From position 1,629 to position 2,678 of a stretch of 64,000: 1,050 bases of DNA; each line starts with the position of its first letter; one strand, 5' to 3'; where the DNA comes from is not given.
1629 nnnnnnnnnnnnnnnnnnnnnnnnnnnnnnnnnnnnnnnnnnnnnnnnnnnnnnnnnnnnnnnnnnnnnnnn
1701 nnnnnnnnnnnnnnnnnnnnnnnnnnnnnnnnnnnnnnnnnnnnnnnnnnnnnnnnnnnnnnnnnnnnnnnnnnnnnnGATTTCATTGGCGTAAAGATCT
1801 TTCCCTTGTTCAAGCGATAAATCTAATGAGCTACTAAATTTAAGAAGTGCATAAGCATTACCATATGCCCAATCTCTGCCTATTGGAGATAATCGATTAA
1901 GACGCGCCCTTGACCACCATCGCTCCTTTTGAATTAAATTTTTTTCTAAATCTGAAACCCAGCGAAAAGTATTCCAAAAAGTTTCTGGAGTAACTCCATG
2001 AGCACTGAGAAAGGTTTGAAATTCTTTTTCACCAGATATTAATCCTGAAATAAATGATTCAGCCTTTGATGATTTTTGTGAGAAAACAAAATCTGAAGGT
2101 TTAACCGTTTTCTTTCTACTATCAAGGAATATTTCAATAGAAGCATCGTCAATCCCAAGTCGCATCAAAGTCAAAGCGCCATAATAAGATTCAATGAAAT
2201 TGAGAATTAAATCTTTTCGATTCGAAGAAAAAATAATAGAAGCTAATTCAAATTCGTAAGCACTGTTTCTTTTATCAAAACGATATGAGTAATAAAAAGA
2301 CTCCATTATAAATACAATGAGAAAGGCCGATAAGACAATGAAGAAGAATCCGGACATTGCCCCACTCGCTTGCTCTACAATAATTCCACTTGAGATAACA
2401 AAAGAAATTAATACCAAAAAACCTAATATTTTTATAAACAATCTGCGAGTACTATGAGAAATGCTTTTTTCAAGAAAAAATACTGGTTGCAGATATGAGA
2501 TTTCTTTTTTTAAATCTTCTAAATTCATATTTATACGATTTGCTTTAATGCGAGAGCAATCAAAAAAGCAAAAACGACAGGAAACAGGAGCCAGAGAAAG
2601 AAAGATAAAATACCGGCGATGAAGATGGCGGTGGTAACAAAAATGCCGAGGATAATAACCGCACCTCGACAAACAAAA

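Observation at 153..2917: Membrane-anchored ClpC-like AAA+ protein with a crippled D1 module, co-transcribed with a small membrane protein, ftsQ and serS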

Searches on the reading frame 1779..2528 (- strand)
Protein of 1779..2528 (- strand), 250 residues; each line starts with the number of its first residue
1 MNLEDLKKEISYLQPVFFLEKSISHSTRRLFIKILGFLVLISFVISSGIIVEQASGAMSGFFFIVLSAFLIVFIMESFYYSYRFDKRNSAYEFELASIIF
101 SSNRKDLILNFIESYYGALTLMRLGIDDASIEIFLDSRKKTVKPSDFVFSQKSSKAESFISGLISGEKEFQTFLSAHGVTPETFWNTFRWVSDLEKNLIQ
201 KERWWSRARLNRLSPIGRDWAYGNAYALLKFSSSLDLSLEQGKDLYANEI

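Call 18: search_protein_representatives(protein=window:1779-2528:-)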
Query: 250 residues. Proteins with E-value up to 0.001 (for the whole library): 308; up to 1e-10: 181; up to 1e-30: 5. The best 150 are listed.
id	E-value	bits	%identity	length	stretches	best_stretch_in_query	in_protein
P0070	1.3e-55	205.0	42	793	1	1-250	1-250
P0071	9.0e-42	159.8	38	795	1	5-241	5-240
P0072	6.1e-41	157.1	36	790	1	3-242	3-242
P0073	1.1e-38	149.7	34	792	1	2-249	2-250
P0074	1.1e-33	133.3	39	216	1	1-224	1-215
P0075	3.5e-30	121.8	31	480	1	2-244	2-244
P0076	1.5e-29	119.8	29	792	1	12-245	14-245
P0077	9.9e-27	110.6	33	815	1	3-235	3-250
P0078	2.6e-26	109.2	32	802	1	4-236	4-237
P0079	1.4e-25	106.8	34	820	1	5-235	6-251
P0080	1.9e-25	106.4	31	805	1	1-246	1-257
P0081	2.4e-25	106.0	35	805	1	1-235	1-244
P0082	7.0e-25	104.5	28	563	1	12-238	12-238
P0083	1.8e-24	103.2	32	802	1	1-239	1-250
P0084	2.1e-24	103.0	32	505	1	5-235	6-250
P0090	7.3e-23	97.9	29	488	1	4-236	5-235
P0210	9.4e-13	64.8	27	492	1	1-232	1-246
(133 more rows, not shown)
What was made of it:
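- The N-terminal half is conserved enough to recover 308 clusters on its own (call 18).
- Tried and rejected: The exhaustive representative search was the informative one (call 18).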

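Call 28: find_homologous_proteins(query=A5, max_evalue=0.001)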
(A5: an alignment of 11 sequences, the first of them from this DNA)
Query A5 (11 sequences) (245 aa, profile of the alignment): 5 proteins with E <= 0.001 among 8000 candidates.
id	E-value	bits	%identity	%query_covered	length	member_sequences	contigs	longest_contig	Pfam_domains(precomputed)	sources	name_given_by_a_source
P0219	1.9e-51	193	28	96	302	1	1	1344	-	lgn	-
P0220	9.9e-49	184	31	63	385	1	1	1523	-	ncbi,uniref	ncbi:hypothetical protein, partial [Sulfuricurvum sp.]|uniref:hypothetical protein n=1 Tax=Sulfuricu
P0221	2.0e-48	183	28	96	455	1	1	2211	-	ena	-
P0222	8.2e-48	181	31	55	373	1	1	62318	-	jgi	jgi:hypothetical protein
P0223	3.1e-17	81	29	30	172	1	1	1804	-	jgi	-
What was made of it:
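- Tried and rejected: It returned only 5 fragments (call 28).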

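Call 33: find_related_loci(query=A5, collection=genome_contigs, flank=4000)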
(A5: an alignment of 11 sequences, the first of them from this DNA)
Query A5 (245 aa) in genome_contigs; peptide patterns used: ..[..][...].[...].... (x = any residue, [..] = any of these).
66 stretches matched a pattern; 52 encode a relative of the query (tblastn E <= 1e-3); 52 distinct loci.
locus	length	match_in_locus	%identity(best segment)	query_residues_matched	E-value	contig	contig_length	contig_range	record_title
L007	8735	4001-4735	42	1-245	2e-59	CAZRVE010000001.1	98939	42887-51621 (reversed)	MAG TPA_asm: uncultured Candidatus Saccharibacteria bacterium isolate SRP302447_co1_195 genome assembly, contig: NODE_74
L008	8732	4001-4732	40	1-245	1e-50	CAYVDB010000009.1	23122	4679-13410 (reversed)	MAG TPA_asm: uncultured Candidatus Saccharibacteria bacterium isolate SRP287051_co2_78 genome assembly, contig: NODE_445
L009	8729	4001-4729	36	1-245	1e-47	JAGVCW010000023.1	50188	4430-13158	MAG: Candidatus Paceibacterota bacterium isolate WC_11 c_000000070558, whole genome shotgun sequence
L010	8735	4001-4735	37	1-245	2e-44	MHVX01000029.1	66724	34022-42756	MAG: Candidatus Zambryskibacteria bacterium RIFCSPHIGHO2_12_FULL_43_12b rifcsphigho2_12_scaffold_838, whole genome shotg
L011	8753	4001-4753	28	1-235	5e-34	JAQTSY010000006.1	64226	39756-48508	MAG: Candidatus Paceibacterota bacterium isolate STB_28 NODE_911_length_64226_cov_7.885521_Sandtown_B, whole genome shot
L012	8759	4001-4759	29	1-245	1e-33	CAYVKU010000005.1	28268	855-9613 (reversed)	MAG TPA_asm: uncultured Candidatus Saccharibacteria bacterium isolate SRP290908_co1_111 genome assembly, contig: NODE_20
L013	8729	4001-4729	32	1-238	3e-32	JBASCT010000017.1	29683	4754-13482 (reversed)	MAG: Minisyncoccia bacterium isolate MFD03501_ilm_asm_bin2 k127_3612, whole genome shotgun sequence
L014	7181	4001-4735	30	15-235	2e-28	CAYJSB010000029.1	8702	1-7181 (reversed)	MAG TPA_asm: uncultured Candidatus Saccharibacteria bacterium isolate ERP125453_co1_310 genome assembly, contig: NODE_97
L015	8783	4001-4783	27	1-241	1e-25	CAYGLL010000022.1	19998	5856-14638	MAG TPA_asm: uncultured Candidatus Saccharibacteria bacterium isolate ERP113451_co5_314 genome assembly, contig: NODE_14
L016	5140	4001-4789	29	5-234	1e-24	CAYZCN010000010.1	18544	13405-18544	MAG TPA_asm: uncultured Candidatus Saccharibacteria bacterium isolate binchicken_co46_16 genome assembly, contig: NODE_5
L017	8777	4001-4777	28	6-238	3e-24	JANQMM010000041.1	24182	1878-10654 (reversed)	MAG: Candidatus Paceibacterota bacterium isolate PL25b_bin.16 k99_1384412, whole genome shotgun sequence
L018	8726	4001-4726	29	19-235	1e-22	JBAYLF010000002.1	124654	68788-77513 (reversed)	MAG: Candidatus Paceibacterota bacterium isolate SO_2016_GW1_97 scaffold00324_OW334_2016, whole genome shotgun sequence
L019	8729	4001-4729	26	6-235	3e-21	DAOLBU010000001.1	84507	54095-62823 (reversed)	MAG TPA_asm: Candidatus Paceibacterota bacterium isolate AMR_MDS_0110 NODE_154_length_84507_cov_5.532977, whole genome s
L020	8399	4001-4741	28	5-238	4e-21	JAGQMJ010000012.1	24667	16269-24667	MAG: Candidatus Kaiserbacteria bacterium isolate HKST-UBA39 NODE_12_length_24667_cov_7.326881, whole genome shotgun sequ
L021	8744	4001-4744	26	1-232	5e-21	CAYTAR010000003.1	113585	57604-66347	MAG TPA_asm: uncultured Candidatus Saccharibacteria bacterium isolate SRP319275_co5_193 genome assembly, contig: NODE_32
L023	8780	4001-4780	27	5-235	7e-21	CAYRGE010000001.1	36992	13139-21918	MAG TPA_asm: uncultured Candidatus Saccharibacteria bacterium isolate SRP345593_co1_113 genome assembly, contig: NODE_11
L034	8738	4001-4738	25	6-238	3e-19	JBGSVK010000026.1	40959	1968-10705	MAG: Candidatus Paceibacteria bacterium isolate JTS-AC455 k141_2339436, whole genome shotgun sequence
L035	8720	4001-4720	26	6-232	3e-19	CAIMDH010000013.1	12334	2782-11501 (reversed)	uncultured bacterium isolate ErkenSummer_bin-2863 genome assembly, contig: bin-2863:013/147, whole genome shotgun sequen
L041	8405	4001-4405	32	105-238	5e-18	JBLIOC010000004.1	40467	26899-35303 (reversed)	MAG: Candidatus Paceibacteria bacterium isolate 3300053785_176 Ga0535658_0001423, whole genome shotgun sequence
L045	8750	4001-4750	25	2-238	2e-17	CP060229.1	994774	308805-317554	MAG: Candidatus Nomurabacteria bacterium isolate HK-STAS-PATE-25 chromosome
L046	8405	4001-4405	31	105-238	2e-17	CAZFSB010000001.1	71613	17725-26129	MAG TPA_asm: uncultured Candidatus Saccharibacteria bacterium isolate SRP319275_co4_64 genome assembly, contig: NODE_192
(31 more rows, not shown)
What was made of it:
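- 1860..1925 (-): Family signature linker ERWWS..........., aa 202-223, between the N-domain and D1. This motif served as the search pattern that recovered 52 loci (call 33).
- Tried and rejected: It worked with the 11-sequence alignment (call 33).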

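Call 39: predict_structure(alignment_id=A6)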
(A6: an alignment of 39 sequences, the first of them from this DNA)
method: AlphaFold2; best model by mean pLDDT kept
length: 245 residues; sequences in the alignment: 39
mean_pLDDT: 89.8   pTM: 0.79
mean pLDDT of the five models: 89.8, 89.5, 88.5, 88.0, 87.5
residues with pLDDT >= 90: 187; 70-90: 29; 50-70: 26; < 50: 3
segments of 3 or more residues with pLDDT < 50: 243-245
pLDDT, mean of each block of 10 residues (from residue 1): 95 96 95 98 94 91 98 96 90 96 89 97 98 97 92 95 96 98 98 95 81 67 65 62 49
secondary structure, 60 per line:
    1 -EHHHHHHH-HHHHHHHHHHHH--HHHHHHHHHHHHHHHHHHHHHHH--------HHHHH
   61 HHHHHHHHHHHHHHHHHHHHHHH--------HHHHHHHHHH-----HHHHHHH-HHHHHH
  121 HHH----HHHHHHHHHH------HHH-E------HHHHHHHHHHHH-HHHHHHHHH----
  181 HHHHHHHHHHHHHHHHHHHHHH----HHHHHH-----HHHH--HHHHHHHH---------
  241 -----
elements in order: H3-9 H11-22 H25-47 H56-83 H92-101 H107-113 H115-123 H128-137 H155-166 H168-176 H181-202 H207-212 H218-221 H224-231
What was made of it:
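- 2430..2528 (-): N-terminal cytoplasmic helices, aa 1-33, with conserved L19, E20 and R28. AF2 helices 3-9 and 11-22 with pLDDT about 95 (call 39).
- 2304..2429 (-): TM hairpin, aa 34-52 and 57-75, joined by a loop of about 4 residues. Both ends are inferred to be cytoplasmic. AF2 helices 25-47 and 56-83 (call 39).
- Checked: AlphaFold2 (AF2) models helices 25-47 and 56-83 with pLDDT above 90 (call 39).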

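Call 42: fold_search(model_id=the predicted structure, library=pdb)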
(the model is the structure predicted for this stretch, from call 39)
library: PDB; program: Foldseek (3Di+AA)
matches with E <= 10: 33; with E <= 0.001: 0
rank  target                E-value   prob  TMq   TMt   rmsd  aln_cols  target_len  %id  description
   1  3lll_A                1.4e+00  0.08  0.18  0.15  26.9       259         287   11  Crystal structure of mouse pacsin2 F-BAR domain (released 2010-05-26)
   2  6ek7                  2.0e+00  0.08  0.15  0.11  28.5       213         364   14  YaxA from Yersinia enterocolitica (released 2018-05-16)
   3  6q0x_A                2.3e+00  0.07  0.18  0.13  22.2       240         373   14  The cryo-EM structure of the SNX-BAR Mvp1 tetramer (released 2020-04-01)
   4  6v00_A                2.3e+00  0.06  0.14  0.12  16.8       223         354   18  structure of human KCNQ1-KCNE3-CaM complex (released 2019-12-04)
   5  6ikn_B                2.4e+00  0.05  0.15  0.12  24.1       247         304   10  Crystal structure of the GAS7 F-BAR domain (released 2019-10-16)
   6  3wdd_A                3.0e+00  0.33  0.25  0.38   7.7       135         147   16  Mutant N-terminal domain of Mycobacterium tuberculosis ClpC1, F2Y, bound to Cyclomarin A (released 2013-09-18)
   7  2z0o                  3.0e+00  0.05  0.17  0.14  19.6       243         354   10  Crystal structure of APPL1-BAR-PH domain (released 2008-05-13)
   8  8p4y                  3.3e+00  0.06  0.16  0.20  22.6       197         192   12  Coiled-coil protein origami triangle (released 2023-08-02)
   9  3c98_B                4.0e+00  0.06  0.17  0.18  24.4       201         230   16  Revised structure of the munc18a-syntaxin1 complex (released 2008-03-25)
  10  4h8s_A                5.1e+00  0.06  0.19  0.14  20.6       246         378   12  Crystal structure of human APPL2BARPH domain (released 2012-10-17)
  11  3wde_A                5.4e+00  0.20  0.25  0.38   8.9       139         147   14  Mutant N-terminal domain of Mycobacterium tuberculosis ClpC1, F80Y, bound to Cyclomarin A (released 2013-09-18)
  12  1khy_D                5.4e+00  0.14  0.23  0.34   8.6       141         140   13  The Crystal Structure of ClpB N Terminal Domain, Implication to the Peptide Binding Function of ClpB (released 2002-12-04)
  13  9l8w_A                5.4e+00  0.05  0.15  0.15  15.3       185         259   12  Human KCNQ2-CaM in complex with QO-58 (released 2026-01-21)
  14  8oqy_C                5.4e+00  0.02  0.12  0.12  25.9       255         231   16  Structure of apo form of human gamma-secretase PSEN1 APH-1B isoform reconstituted into lipid nanodisc (released 2024-04-24)
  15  7tcp_A                5.9e+00  0.04  0.19  0.14  22.5       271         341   12  Structure of Xenopus KCNQ1-CaM (released 2022-07-06)
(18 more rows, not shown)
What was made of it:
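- Tried and rejected: Foldseek with the whole N-terminal model was swamped by coiled-coil hits (call 42).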

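Call 48: find_encoding_contigs(protein=P0090, flank=5000, max_places=3)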
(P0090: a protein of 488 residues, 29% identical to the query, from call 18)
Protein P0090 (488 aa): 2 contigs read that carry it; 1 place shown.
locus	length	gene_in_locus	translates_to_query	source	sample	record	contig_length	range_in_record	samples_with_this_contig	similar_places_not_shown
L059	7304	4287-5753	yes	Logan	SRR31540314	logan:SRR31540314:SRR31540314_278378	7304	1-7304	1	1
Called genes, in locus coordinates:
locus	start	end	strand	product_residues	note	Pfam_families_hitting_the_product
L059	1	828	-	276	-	?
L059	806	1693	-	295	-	PF02481:DNA_processg_A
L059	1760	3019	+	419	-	PF02403:Seryl_tRNA_N, PF00587:tRNA-synt_2b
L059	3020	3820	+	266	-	-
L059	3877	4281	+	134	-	-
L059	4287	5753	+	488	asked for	-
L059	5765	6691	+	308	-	PF00768:Peptidase_S11, PF02113:Peptidase_S13 (faint), PF13354:Beta-lactamase2 (weak)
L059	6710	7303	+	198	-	?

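Call 51: find_encoding_contigs(protein=P0075, flank=5000, max_places=2)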
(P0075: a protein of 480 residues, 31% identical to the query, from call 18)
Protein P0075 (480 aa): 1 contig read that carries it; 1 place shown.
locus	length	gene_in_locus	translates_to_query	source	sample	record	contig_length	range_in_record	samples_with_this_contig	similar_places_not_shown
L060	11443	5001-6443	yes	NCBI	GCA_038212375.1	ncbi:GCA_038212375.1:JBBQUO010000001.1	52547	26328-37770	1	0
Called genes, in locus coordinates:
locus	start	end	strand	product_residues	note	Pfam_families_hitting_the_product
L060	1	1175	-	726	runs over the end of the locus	PF01751:Toprim, PF01131:Topoisom_bac, PF01396:Zn_ribbon_Top1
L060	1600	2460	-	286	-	PF02481:DNA_processg_A, PF17782:WHD_DprA (weak)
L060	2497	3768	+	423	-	PF02403:Seryl_tRNA_N, PF00587:tRNA-synt_2b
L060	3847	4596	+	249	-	PF08478:POTRA_1 (faint)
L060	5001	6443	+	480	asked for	-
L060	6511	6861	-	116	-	-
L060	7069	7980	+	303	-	PF01207:Dus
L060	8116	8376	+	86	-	-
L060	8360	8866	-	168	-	-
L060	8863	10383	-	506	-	PF09826:Beta_propel (faint), PF08309:LVIVD (weak)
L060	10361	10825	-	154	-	PF07963:N_methyl (weak)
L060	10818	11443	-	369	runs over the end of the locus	PF00482:T2SSF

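Call 52: find_encoding_contigs(protein=P0210, flank=5000, max_places=2)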
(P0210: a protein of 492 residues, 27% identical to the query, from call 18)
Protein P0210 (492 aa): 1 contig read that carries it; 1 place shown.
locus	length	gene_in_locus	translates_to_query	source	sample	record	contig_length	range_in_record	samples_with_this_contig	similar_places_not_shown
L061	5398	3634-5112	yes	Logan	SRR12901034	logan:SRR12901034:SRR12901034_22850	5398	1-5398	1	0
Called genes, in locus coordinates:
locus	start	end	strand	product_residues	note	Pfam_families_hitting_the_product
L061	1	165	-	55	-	?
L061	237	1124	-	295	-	PF02481:DNA_processg_A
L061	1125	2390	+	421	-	PF02403:Seryl_tRNA_N, PF00587:tRNA-synt_2b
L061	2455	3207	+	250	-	-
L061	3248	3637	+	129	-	-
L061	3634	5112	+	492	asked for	-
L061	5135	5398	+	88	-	?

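Call 60: search_protein_families(library=pfam, proteins=[L045:6746-7738:+, L034:2694-3137:+, L035:1803-2642:-, L046:6155-8404:-, L041:2318-2722:+, L059:5765-6691:+, L023:2620-3489:+], max_evalue=0.001)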
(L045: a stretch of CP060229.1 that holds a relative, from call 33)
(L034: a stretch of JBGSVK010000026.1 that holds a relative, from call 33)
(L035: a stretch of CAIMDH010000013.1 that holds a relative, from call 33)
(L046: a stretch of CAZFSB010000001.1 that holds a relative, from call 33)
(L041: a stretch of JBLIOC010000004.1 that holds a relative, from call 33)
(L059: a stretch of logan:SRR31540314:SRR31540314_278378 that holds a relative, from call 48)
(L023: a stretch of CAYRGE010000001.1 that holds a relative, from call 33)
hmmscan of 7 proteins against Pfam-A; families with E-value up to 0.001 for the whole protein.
L045:6746-7738:+ (330 aa): 1 family
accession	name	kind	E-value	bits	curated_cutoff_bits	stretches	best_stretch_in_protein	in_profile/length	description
PF00246.29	Peptidase_M14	-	1.1e-16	61.7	21.6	1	87-253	20-193/286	Zinc carboxypeptidase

L034:2694-3137:+ (147 aa): 1 family
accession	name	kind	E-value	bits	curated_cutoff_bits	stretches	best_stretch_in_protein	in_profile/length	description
PF03899.21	ATP-synt_I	-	0.00021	22.1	25.1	1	80-134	6-60/99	ATP synthase I chain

L035:1803-2642:- (279 aa): 2 families
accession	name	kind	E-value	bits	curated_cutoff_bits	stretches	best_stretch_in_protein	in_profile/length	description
PF03372.29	Exo_endo_phos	-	2.1e-33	116.3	24.5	1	19-268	2-225/225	Endonuclease/Exonuclease/phosphatase family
PF14529.12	Exo_endo_phos_2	-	2.3e-06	27.9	27.4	1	154-271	21-116/117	Endonuclease-reverse transcriptase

L046:6155-8404:- (749 aa): 1 family
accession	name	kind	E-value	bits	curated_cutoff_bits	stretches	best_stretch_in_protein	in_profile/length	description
PF10101.14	DUF2339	-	1.4e-34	120.3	33.6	1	7-735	2-653/659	Predicted membrane protein (DUF2339)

L041:2318-2722:+ (134 aa): 1 family
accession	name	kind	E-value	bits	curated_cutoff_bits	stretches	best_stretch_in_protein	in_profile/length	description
PF00313.28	CSD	-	7.1e-19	67.9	27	1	43-97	11-65/66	'Cold-shock' DNA-binding domain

L059:5765-6691:+ (308 aa): 3 families
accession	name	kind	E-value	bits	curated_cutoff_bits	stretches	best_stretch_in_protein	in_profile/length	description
PF00768.25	Peptidase_S11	-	3.8e-39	135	27.6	1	61-262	5-222/239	D-alanyl-D-alanine carboxypeptidase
PF02113.21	Peptidase_S13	-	3.3e-07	29.8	22.8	0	56-111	4-61/444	D-Ala-D-Ala carboxypeptidase 3 (S13) family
PF13354.11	Beta-lactamase2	-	8.8e-07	28.9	22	1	72-251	3-189/214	Beta-lactamase enzyme family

L023:2620-3489:+ (289 aa): 2 families
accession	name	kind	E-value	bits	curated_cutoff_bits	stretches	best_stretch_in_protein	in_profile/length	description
PF12113.13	SVM_signal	-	5.9e-05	23.4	22.4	1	31-46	13-28/33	SVM protein signal sequence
PF08478.15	POTRA_1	-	0.00015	22.4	23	0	50-126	3-69/69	POTRA domain, FtsQ-type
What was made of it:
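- An S11 DD-carboxypeptidase follows the gene in L059 (calls 48, 60).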
